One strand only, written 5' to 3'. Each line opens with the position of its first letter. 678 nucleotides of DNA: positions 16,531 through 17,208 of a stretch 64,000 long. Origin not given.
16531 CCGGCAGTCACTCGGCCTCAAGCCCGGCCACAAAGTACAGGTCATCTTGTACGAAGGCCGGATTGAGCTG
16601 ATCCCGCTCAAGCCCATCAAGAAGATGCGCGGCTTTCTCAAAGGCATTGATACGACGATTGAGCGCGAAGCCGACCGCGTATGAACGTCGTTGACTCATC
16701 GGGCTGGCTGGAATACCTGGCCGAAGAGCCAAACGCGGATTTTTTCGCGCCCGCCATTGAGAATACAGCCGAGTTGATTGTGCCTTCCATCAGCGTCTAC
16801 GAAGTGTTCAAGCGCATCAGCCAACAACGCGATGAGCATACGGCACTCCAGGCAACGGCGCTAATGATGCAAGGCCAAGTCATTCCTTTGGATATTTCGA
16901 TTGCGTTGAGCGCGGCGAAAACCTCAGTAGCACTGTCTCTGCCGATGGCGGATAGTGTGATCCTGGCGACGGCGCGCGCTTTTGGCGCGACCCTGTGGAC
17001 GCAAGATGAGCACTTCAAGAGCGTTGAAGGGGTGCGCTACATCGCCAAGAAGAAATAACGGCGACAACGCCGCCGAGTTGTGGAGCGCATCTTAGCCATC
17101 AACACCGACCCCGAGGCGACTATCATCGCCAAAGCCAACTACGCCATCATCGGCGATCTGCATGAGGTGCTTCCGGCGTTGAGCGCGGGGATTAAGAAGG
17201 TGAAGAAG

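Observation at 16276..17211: vapBC cassette inserted at the etfA 3' end, flanked by a 128-nt direct duplication of the gene end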

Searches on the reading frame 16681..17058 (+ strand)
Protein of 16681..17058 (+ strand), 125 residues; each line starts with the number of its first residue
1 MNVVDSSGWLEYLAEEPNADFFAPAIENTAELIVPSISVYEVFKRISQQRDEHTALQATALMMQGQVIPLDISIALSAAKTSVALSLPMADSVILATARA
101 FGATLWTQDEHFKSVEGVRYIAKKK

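Call 5: search_protein_families(library=pfam, proteins=[window:16681-17058:+])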
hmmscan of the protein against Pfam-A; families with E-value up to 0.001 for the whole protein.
window:16681-17058:+ (125 aa): 2 families
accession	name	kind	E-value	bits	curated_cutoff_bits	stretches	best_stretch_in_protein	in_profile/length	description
PF01850.27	PIN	-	3.7e-16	60.3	23.6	1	3-116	2-118/120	PIN domain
PF10130.15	PIN_2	-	0.00041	21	22.4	1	26-113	23-116/133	PIN domain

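Call 11: find_encoding_contigs(protein=window:16681-17058:+, flank=6000, max_places=10)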
Protein window:16681-17058:+ (125 aa): no gene with exactly this product is on record in the collection.

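Call 20: search_protein_families(library=padloc, proteins=[window:16681-17058:+], max_evalue=0.01)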
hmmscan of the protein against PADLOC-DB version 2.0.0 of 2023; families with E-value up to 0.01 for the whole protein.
window:16681-17058:+ (125 aa): 0 families

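Call 21: find_homologous_proteins(query=window:16681-17058:+, max_evalue=1e-10)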
Query window:16681-17058:+ (125 aa): 7997 proteins with E <= 1e-10 among 8000 candidates; the best 120 are listed.
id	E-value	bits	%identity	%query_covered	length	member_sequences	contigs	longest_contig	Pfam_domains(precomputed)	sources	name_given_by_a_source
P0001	8.3e-73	260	100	100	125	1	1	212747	PF01850.28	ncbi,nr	ncbi:MAG: type II toxin-antitoxin system VapC family toxin [Chloroflexi bacterium]|nr:type II toxin-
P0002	7.7e-67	240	90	100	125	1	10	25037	PF01850.28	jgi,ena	-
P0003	8.4e-67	240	91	100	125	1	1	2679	PF01850.28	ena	-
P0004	1.4e-66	240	90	100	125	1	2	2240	PF01850.28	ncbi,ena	-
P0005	2.9e-66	239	90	100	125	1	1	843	PF01850.28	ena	-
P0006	3.4e-65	235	91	100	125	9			PF01850.28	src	-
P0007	4.0e-65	235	90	100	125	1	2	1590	PF01850.28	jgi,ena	-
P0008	4.9e-65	235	89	100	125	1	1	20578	PF01850.28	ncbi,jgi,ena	-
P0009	9.6e-65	234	89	100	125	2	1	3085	PF01850.28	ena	-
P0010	1.0e-64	234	88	100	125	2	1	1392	PF01850.28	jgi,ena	-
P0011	1.3e-64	233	88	100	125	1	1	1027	PF01850.28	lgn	-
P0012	1.4e-64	233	88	100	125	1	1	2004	PF01850.28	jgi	-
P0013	4.0e-64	232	87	100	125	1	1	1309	PF01850.28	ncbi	-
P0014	1.3e-63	230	86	100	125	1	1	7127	PF01850.28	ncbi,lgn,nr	ncbi:MAG: type II toxin-antitoxin system VapC family toxin [Chloroflexi bacterium]|nr:type II toxin-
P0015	1.5e-63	230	88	100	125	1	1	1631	PF01850.28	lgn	-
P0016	3.6e-63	229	87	100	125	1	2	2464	PF01850.28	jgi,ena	-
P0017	5.1e-63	228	86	100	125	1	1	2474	PF01850.28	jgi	jgi:predicted nucleic acid-binding protein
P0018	5.4e-63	228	87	100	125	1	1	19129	PF01850.28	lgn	-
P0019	7.3e-63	228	86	100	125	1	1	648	PF01850.28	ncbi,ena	-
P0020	9.6e-63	227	87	99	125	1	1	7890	PF01850.28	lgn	-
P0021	1.1e-62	227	85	100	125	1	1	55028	PF01850.28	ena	-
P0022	2.9e-62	226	84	100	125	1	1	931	PF01850.28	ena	-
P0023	3.8e-62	225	86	100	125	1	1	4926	PF01850.28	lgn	-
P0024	6.5e-62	225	85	100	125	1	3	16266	PF01850.28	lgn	-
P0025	1.3e-61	224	84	100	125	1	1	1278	PF01850.28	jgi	jgi:predicted nucleic acid-binding protein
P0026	2.1e-61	223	83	100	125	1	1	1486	PF01850.28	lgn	-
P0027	6.6e-61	221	84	100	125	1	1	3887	PF01850.28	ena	-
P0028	1.0e-60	221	82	100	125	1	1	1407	PF01850.28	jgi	-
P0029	9.6e-59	214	78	100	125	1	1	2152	PF01850.28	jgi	jgi:predicted nucleic acid-binding protein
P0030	1.6e-58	214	80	100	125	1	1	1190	PF01850.28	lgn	-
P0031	2.6e-58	213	79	100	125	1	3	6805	PF01850.28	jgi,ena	jgi:predicted nucleic acid-binding protein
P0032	1.3e-57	211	82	100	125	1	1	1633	PF01850.28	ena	-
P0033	1.8e-57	210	81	100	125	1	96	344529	PF01850.28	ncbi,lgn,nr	ncbi:type II toxin-antitoxin system VapC family toxin [candidate division KSB1 bacterium]|nr:type II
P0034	2.3e-57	210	81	98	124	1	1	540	PF01850.28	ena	-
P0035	3.4e-57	209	78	100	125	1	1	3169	PF01850.28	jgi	-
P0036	4.9e-57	209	80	100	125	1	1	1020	PF01850.28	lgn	-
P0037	6.7e-57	208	80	100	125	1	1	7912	PF01850.28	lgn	-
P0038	2.6e-56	207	80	100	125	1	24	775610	PF01850.28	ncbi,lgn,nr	ncbi:MAG: tRNA(fMet)-specific endonuclease VapC [bacterium]|nr:tRNA(fMet)-specific endonuclease VapC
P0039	1.8e-55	204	79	100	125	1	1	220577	PF01850.28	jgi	jgi:predicted nucleic acid-binding protein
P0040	3.0e-55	203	77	100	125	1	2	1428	PF01850.28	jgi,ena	-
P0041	6.3e-54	199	74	100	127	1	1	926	PF01850.28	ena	-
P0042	1.1e-53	198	81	92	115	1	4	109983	PF01850.28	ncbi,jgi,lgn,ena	-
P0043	4.9e-53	196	76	100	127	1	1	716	PF01850.28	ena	-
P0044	4.9e-53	196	76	100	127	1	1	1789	PF01850.28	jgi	jgi:toxin FitB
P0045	5.3e-53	196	76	99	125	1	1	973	PF01850.28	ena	-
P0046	6.8e-53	196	75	99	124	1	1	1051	PF01850.28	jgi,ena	-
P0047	9.3e-53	195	76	100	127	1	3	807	PF01850.28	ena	-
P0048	1.1e-52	195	74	100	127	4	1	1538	PF01850.28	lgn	-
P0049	1.4e-52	195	73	99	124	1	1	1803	PF01850.28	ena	-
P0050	1.6e-52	194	75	100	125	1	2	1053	PF01850.28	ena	-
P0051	2.4e-52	194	72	99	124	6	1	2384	PF01850.28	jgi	jgi:predicted nucleic acid-binding protein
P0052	2.4e-52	194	72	99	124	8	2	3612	PF01850.28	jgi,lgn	-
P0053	2.8e-52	194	74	99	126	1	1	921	PF01850.28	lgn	-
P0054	3.6e-52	193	75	100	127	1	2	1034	PF01850.28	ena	-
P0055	3.9e-52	193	73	99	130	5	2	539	PF01850.28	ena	-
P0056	4.1e-52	193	73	99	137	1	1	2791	PF01850.28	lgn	-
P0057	5.3e-52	193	74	100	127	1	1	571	PF01850.28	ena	-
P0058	6.6e-52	192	74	100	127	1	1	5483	PF01850.28,PF10130.16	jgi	jgi:predicted nucleic acid-binding protein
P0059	7.2e-52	192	72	100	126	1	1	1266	PF01850.28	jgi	jgi:predicted nucleic acid-binding protein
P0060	1.0e-51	192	75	99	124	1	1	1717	PF01850.28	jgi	-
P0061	1.0e-51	192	74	99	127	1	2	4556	PF01850.28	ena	-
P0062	1.1e-51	192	72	100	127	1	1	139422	PF01850.28,PF10130.16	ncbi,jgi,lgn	-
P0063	1.2e-51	192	75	98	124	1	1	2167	PF01850.28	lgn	-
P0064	1.4e-51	191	73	99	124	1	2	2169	PF01850.28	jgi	-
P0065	1.4e-51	191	73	99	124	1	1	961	PF01850.28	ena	-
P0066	1.5e-51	191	74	100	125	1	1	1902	PF01850.28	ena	-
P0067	2.2e-51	191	75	98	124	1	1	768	PF01850.28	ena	-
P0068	3.1e-51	190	71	100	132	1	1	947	PF01850.28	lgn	-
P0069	3.3e-51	190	72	100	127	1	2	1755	PF01850.28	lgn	-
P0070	3.6e-51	190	73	99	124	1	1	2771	PF01850.28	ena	-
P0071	3.8e-51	190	71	100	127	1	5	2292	PF01850.28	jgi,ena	-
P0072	3.8e-51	190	71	100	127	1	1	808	PF01850.28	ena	-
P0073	3.9e-51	190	72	99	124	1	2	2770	PF01850.28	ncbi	-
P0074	4.3e-51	190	72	98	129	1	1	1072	PF01850.28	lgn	-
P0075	4.8e-51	190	73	99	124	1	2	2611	PF01850.28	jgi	jgi:predicted nucleic acid-binding protein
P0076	5.2e-51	189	72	99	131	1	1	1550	PF01850.28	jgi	-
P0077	5.3e-51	189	70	100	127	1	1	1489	PF01850.28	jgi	-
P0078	5.6e-51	189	73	99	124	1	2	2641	PF01850.28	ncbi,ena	-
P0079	6.0e-51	189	72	98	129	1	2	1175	PF01850.28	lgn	-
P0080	6.4e-51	189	74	99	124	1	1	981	PF01850.28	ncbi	-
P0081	7.1e-51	189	87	84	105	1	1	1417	PF01850.28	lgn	-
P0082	7.2e-51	189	72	100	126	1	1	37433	PF01850.28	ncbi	-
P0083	7.2e-51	189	74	99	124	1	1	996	PF01850.28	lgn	-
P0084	7.7e-51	189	73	99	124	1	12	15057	PF01850.28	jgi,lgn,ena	-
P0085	9.8e-51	189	72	99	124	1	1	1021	PF01850.28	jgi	-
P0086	1.0e-50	189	74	100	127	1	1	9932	PF01850.28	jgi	jgi:predicted nucleic acid-binding protein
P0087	1.1e-50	188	74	98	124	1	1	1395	PF01850.28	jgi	jgi:predicted nucleic acid-binding protein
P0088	1.1e-50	188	72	100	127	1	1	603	PF01850.28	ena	-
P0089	1.1e-50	188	72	99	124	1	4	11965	PF01850.28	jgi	jgi:predicted nucleic acid-binding protein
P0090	1.1e-50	188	74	98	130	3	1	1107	PF01850.28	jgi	jgi:predicted nucleic acid-binding protein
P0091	1.2e-50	188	72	98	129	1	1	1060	PF01850.28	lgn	-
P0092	1.2e-50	188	73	98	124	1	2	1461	PF01850.28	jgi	jgi:predicted nucleic acid-binding protein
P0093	1.2e-50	188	73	100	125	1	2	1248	PF01850.28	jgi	jgi:predicted nucleic acid-binding protein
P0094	1.3e-50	188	73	98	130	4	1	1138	PF01850.28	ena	-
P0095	1.4e-50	188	70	100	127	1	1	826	PF01850.28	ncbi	-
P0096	1.4e-50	188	69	100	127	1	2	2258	PF01850.28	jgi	jgi:predicted nucleic acid-binding protein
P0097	1.5e-50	188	72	100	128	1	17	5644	PF01850.28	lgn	-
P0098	2.0e-50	188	72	99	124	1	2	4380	PF01850.28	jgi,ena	-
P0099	2.0e-50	188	70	100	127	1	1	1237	PF01850.28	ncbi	-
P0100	2.0e-50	188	73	100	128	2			PF01850.28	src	-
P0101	2.2e-50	187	72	98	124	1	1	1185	PF01850.28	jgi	jgi:predicted nucleic acid-binding protein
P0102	2.2e-50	187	74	98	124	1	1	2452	PF01850.28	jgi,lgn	-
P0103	2.3e-50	187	72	100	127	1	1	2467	PF01850.28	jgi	jgi:toxin FitB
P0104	2.3e-50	187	74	98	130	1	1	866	PF01850.28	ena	-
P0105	2.3e-50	187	72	99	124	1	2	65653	PF01850.28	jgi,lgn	jgi:predicted nucleic acid-binding protein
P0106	2.7e-50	187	72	100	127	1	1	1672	PF01850.28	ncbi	-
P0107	2.7e-50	187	71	100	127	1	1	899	PF01850.28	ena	-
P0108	2.8e-50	187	70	100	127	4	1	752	PF01850.28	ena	-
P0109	2.8e-50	187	73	99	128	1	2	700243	PF01850.28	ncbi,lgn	-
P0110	2.8e-50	187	72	98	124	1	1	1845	PF01850.28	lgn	-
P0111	3.0e-50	187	73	98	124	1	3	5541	PF01850.28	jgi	jgi:predicted nucleic acid-binding protein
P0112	3.0e-50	187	72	99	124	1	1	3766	PF01850.28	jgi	-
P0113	3.2e-50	187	71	99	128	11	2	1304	PF01850.28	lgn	-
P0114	3.3e-50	187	71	99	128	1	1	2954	PF01850.28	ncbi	ncbi:MAG: type II toxin-antitoxin system VapC family toxin [Pseudomonadota bacterium]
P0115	3.4e-50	187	72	98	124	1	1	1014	PF01850.28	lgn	-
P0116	3.8e-50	187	71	99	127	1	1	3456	PF01850.28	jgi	jgi:predicted nucleic acid-binding protein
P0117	4.0e-50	187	73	98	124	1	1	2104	PF01850.28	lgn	-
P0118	4.1e-50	187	73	98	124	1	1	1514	PF01850.28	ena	-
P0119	4.3e-50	187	71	98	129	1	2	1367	PF01850.28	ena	-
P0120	4.4e-50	186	74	98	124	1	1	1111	PF01850.28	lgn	-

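Call 24: find_encoding_contigs(protein=P0002, flank=4000, max_places=8)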
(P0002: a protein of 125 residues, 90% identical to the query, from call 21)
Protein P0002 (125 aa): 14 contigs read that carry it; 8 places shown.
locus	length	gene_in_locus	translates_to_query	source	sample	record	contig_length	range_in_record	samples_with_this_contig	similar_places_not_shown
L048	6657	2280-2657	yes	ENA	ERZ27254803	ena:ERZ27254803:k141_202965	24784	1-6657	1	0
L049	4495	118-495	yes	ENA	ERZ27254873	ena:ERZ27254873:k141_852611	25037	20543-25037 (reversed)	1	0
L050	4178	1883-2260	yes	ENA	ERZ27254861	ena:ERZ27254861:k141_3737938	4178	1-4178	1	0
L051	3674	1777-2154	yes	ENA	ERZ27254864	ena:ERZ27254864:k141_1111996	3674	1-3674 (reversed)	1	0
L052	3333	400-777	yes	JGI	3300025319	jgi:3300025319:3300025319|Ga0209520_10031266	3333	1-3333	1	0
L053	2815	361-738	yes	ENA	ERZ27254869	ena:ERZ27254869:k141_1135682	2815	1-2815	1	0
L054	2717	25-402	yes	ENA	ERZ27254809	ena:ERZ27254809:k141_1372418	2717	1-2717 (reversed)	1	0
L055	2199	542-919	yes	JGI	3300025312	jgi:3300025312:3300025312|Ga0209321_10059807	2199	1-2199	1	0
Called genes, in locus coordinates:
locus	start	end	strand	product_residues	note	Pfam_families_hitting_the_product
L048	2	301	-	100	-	?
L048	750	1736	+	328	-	PF01555:N6_N4_Mtase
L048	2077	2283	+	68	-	PF04014:MazE_antitoxin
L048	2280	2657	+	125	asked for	PF01850:PIN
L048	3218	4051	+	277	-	PF14256:YwiC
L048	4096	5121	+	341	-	PF00033:Cytochrome_B, PF13631:Cytochrom_B_N_2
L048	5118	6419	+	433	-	PF13435:Cytochrome_C554 (faint), PF14522:Cytochrome_C7 (faint), PF14537:Cytochrom_c3_2 (faint)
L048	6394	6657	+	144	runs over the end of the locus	PF00355:Rieske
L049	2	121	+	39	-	?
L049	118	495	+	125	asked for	PF01850:PIN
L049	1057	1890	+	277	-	PF14256:YwiC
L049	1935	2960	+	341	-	PF00033:Cytochrome_B, PF13631:Cytochrom_B_N_2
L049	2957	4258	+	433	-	PF13435:Cytochrome_C554 (faint), PF14522:Cytochrome_C7 (faint), PF14537:Cytochrom_c3_2 (faint)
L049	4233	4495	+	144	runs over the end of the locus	PF00355:Rieske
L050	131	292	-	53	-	-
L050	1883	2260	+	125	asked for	PF01850:PIN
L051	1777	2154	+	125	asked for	PF01850:PIN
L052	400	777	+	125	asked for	PF01850:PIN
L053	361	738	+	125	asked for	PF01850:PIN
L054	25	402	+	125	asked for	PF01850:PIN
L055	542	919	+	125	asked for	PF01850:PIN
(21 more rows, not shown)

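Call 25: find_encoding_contigs(protein=P0008, flank=4000, max_places=4)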
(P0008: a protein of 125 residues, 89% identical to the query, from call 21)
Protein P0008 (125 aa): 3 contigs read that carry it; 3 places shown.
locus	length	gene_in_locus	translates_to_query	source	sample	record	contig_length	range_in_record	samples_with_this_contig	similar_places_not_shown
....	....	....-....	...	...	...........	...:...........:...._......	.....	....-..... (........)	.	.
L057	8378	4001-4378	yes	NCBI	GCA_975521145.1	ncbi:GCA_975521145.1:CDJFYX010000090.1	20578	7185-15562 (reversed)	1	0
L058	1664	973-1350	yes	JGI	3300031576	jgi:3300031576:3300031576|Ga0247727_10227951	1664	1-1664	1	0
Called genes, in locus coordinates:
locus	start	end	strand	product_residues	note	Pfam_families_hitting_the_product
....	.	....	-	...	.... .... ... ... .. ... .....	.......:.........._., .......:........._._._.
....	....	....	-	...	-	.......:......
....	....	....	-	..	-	-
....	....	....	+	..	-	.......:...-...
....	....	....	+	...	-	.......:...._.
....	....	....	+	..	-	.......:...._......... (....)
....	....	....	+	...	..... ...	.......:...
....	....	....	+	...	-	-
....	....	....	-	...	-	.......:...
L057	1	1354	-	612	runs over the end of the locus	PF00033:Cytochrome_B, PF13631:Cytochrom_B_N_2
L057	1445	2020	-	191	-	PF00355:Rieske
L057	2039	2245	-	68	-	-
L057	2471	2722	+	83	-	PF01541:GIY-YIG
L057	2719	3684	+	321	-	PF01326:PPDK_N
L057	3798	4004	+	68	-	PF04014:MazE_antitoxin (weak)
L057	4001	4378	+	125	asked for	PF01850:PIN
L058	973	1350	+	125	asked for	PF01850:PIN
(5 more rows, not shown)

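Call 26: find_encoding_contigs(protein=P0021, flank=4000, max_places=4)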
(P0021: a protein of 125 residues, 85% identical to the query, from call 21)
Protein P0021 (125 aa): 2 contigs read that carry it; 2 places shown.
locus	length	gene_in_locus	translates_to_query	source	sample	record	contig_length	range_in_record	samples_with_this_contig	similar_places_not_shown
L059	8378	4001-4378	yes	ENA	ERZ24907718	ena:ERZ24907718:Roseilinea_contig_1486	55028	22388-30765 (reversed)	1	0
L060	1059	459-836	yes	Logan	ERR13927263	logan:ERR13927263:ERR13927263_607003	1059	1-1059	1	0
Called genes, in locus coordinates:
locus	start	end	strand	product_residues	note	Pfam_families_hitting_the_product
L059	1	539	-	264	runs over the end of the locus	PF00528:BPD_transp_1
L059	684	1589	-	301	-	PF00497:SBP_bac_3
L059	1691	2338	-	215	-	PF00702:Hydrolase (weak), PF12710:HAD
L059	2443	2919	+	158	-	PF00903:Glyoxalase, PF12681:Glyoxalase_2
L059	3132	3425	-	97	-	-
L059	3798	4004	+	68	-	PF04014:MazE_antitoxin (weak)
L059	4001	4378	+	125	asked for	PF01850:PIN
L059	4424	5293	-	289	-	PF02585:PIG-L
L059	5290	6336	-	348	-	PF00155:Aminotran_1_2, PF01212:Beta_elim_lyase, PF00266:Aminotran_5 (weak)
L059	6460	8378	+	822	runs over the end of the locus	-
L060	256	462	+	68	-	PF04014:MazE_antitoxin (weak)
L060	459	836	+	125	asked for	PF01850:PIN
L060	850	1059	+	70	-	?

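Call 27: find_encoding_contigs(protein=P0018, flank=4000, max_places=4)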
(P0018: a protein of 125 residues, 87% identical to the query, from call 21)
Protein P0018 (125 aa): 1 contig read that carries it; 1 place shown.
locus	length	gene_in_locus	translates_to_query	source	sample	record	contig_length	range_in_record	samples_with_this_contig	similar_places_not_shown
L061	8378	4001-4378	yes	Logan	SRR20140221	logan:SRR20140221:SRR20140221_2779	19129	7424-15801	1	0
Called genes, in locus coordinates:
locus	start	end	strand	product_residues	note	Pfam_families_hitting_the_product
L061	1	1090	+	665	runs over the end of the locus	PF00456:Transketolase_N, PF02779:Transket_pyr, PF02780:Transketolase_C, PF22613:Transketolase_C_1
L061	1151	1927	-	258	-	-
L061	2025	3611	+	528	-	PF03853:YjeF_N, PF01256:Carb_kinase, PF08543:Phos_pyr_kin (weak)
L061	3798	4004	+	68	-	PF04014:MazE_antitoxin (weak)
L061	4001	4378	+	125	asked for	PF01850:PIN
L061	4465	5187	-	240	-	PF00730:HhH-GPD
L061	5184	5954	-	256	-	-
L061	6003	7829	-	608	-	PF02838:Glyco_hydro_20b, PF00728:Glyco_hydro_20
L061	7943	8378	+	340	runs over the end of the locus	PF13365:Trypsin_2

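Call 28: find_encoding_contigs(protein=P0014, flank=4000, max_places=4)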
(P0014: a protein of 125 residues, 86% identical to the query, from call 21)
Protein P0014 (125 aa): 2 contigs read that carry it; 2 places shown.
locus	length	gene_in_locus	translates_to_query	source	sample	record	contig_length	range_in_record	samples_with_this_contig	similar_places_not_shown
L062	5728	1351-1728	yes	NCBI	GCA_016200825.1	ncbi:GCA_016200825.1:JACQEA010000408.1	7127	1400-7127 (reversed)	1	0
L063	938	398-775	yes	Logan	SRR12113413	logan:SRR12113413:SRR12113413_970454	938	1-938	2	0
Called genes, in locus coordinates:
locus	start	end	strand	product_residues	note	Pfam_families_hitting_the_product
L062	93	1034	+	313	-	PF01326:PPDK_N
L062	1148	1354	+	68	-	PF04014:MazE_antitoxin (weak)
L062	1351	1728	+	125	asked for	PF01850:PIN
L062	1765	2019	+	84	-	PF01326:PPDK_N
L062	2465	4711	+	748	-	PF00989:PAS, PF08448:PAS_4, PF13426:PAS_9, PF00989:PAS, PF08448:PAS_4, PF13426:PAS_9, PF00989:PAS, PF08448:PAS_4, +10 more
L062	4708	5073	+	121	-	PF00072:Response_reg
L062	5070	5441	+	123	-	PF00072:Response_reg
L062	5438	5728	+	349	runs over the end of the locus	PF00072:Response_reg, PF13487:HD_5, PF01966:HD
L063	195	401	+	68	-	PF04014:MazE_antitoxin (weak)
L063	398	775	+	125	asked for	PF01850:PIN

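Call 44: find_encoding_contigs(protein=P0003, flank=4000, max_places=3)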
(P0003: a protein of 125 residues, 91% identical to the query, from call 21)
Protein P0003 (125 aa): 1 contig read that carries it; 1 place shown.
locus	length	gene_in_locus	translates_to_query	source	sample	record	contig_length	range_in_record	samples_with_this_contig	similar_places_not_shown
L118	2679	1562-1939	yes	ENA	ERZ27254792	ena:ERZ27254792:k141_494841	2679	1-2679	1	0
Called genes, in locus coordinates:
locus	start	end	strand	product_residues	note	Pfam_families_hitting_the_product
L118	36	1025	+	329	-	PF01555:N6_N4_Mtase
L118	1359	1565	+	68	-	PF04014:MazE_antitoxin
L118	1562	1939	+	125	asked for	PF01850:PIN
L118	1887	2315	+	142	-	-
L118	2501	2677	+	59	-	?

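Call 45: find_encoding_contigs(protein=P0024, flank=4000, max_places=3)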
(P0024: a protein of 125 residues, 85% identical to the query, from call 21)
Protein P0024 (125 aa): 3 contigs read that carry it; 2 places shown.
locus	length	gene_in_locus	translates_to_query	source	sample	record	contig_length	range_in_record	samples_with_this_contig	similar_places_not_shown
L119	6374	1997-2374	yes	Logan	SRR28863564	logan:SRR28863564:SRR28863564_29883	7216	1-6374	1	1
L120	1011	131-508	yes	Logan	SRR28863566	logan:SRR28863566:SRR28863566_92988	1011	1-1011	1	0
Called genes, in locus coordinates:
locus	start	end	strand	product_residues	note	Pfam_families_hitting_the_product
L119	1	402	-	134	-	?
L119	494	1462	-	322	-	PF05448:AXE1, PF00326:Peptidase_S9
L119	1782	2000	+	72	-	PF04014:MazE_antitoxin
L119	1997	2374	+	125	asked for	PF01850:PIN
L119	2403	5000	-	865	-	PF10060:DUF2298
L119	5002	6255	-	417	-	PF00291:PALP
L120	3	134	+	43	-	?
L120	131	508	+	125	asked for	PF01850:PIN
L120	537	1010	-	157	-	?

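Call 46: find_encoding_contigs(protein=P0020, flank=4000, max_places=3)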
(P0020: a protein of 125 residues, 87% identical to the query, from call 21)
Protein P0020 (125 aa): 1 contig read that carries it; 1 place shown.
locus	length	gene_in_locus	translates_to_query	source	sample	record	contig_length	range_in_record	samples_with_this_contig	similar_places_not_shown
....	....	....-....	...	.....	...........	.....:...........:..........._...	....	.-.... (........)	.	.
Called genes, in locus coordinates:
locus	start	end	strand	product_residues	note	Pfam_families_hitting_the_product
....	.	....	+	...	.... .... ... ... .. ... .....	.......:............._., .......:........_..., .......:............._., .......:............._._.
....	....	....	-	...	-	-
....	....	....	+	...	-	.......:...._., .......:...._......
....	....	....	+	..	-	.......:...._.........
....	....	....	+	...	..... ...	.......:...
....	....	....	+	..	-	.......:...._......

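Call 69: find_encoding_contigs(protein=P0033, flank=3000, max_places=6)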
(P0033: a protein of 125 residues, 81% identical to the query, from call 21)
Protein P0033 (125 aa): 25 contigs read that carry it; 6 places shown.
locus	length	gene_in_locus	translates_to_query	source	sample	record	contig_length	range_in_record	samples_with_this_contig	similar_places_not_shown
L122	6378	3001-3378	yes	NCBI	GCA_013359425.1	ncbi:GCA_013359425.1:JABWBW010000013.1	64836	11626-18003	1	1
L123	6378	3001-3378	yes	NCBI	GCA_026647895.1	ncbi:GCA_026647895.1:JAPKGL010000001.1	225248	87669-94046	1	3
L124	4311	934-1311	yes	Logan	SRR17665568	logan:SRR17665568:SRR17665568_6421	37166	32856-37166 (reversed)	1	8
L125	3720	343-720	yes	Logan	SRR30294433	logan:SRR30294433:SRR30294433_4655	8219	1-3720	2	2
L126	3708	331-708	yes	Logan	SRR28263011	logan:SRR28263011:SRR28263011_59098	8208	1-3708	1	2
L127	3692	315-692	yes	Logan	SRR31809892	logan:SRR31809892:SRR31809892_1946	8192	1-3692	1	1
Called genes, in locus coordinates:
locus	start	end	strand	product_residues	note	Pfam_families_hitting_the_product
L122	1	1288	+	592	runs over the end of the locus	PF05524:PEP-utilisers_N, PF00391:PEP-utilizers, PF02896:PEP-utilizers_C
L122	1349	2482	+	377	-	PF00438:S-AdoMet_synt_N, PF02772:S-AdoMet_synt_M, PF02773:S-AdoMet_synt_C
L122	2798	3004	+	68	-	PF04014:MazE_antitoxin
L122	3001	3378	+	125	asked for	PF01850:PIN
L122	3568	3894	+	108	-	-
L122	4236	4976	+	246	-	PF00005:ABC_tran, PF13304:AAA_21 (weak)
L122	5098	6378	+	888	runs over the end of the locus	PF12730:ABC2_membrane_4 (weak), PF13346:ABC2_membrane_5 (weak), PF12698:ABC2_membrane_3 (weak), PF23357:DUF7088, PF09822:ABC_transp_aux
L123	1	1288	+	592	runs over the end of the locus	PF05524:PEP-utilisers_N, PF00391:PEP-utilizers, PF02896:PEP-utilizers_C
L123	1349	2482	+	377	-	PF00438:S-AdoMet_synt_N, PF02772:S-AdoMet_synt_M, PF02773:S-AdoMet_synt_C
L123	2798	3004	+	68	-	PF04014:MazE_antitoxin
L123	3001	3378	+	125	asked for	PF01850:PIN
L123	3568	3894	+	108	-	-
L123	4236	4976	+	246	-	PF00005:ABC_tran, PF13304:AAA_21 (weak)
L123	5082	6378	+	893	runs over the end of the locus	PF12730:ABC2_membrane_4 (weak), PF12698:ABC2_membrane_3 (weak), PF13346:ABC2_membrane_5 (weak), PF23357:DUF7088, PF09822:ABC_transp_aux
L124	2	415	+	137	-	?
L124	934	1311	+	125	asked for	PF01850:PIN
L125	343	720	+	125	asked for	PF01850:PIN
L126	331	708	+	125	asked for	PF01850:PIN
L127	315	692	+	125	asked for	PF01850:PIN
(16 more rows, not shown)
